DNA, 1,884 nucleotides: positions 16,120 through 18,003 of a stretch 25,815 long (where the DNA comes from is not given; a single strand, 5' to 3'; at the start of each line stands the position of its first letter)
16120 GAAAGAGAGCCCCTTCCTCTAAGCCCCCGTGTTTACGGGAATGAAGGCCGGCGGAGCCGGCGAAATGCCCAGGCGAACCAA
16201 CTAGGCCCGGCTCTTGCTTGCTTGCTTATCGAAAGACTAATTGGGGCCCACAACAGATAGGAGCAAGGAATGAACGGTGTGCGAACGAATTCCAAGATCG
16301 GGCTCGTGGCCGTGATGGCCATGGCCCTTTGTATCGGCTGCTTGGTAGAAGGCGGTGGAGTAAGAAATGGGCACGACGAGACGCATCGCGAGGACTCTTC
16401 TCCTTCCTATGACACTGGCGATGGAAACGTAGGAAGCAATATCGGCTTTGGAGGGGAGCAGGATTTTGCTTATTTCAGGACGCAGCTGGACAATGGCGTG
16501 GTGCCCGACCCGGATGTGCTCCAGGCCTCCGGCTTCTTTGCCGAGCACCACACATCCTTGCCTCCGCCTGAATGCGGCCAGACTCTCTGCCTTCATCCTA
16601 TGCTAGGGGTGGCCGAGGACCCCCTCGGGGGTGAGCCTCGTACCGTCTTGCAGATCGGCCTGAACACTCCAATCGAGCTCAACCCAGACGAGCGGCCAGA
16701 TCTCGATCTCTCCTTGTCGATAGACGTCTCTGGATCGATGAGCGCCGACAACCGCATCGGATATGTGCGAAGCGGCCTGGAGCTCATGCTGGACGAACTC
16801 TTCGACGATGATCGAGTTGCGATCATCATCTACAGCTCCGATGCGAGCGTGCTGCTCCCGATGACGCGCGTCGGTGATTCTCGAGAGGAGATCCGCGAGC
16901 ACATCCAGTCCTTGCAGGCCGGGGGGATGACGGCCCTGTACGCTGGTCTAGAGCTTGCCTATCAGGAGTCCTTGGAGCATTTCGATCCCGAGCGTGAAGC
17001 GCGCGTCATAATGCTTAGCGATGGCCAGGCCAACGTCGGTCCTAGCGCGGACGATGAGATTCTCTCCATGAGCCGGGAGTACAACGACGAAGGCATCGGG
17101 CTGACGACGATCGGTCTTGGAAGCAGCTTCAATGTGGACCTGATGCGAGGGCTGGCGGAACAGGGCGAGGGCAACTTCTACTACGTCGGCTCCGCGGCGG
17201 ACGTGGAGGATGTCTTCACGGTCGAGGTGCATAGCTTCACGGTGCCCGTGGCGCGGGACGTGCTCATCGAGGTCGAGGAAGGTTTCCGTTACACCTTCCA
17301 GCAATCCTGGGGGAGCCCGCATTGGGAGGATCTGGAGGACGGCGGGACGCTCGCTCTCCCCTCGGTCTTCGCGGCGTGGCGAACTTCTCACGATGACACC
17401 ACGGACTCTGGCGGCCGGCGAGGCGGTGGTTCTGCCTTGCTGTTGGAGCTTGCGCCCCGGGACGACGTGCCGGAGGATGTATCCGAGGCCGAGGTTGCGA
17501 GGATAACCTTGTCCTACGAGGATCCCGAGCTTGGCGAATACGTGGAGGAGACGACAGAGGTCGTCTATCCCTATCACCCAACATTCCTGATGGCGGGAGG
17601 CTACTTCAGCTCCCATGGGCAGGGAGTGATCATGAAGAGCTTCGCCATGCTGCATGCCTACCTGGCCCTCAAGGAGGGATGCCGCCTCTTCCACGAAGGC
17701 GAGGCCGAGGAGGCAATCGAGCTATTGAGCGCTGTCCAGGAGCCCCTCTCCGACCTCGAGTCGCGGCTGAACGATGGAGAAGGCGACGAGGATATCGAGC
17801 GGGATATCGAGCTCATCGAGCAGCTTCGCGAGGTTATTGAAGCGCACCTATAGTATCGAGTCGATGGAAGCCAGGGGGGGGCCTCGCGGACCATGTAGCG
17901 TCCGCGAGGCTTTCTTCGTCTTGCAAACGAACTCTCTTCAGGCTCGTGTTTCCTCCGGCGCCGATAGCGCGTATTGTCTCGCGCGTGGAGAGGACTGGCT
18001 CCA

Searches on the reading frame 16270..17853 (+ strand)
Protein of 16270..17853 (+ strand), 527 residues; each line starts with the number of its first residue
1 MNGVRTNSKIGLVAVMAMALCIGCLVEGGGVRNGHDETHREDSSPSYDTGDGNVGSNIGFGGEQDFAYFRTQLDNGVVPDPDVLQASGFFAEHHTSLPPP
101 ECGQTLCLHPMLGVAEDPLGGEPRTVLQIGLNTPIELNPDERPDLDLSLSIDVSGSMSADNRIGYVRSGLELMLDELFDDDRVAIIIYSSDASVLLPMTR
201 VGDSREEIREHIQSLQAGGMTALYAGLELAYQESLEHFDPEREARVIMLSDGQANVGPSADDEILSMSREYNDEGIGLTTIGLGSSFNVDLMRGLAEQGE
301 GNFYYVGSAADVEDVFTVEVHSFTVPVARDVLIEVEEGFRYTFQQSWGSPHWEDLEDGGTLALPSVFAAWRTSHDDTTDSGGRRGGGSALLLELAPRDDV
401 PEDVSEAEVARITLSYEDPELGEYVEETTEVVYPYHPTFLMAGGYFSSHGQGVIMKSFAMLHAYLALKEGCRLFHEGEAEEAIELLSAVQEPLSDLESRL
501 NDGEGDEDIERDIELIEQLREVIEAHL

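Call 53: search_protein_families(library=pfam, proteins=[window:16270-17853:+], max_evalue=0.001)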
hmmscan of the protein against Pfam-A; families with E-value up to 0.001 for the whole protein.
window:16270-17853:+ (527 aa): 3 families
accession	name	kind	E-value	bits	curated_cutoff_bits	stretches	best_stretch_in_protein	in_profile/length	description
PF00092.34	VWA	-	4.3e-17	63.3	23.8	1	146-316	1-172/174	von Willebrand factor type A domain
PF13519.12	VWA_2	-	2.2e-14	54.4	27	1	151-253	5-107/107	von Willebrand factor type A domain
PF13768.12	VWA_3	-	2.1e-10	41.3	27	1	146-303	2-153/155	von Willebrand factor type A domain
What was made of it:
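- On MoxR / AAA_5 clade of AAA+: The VWA gene at 16270-17853 lies 4.7 kb away behind unrelated genes (call 53).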
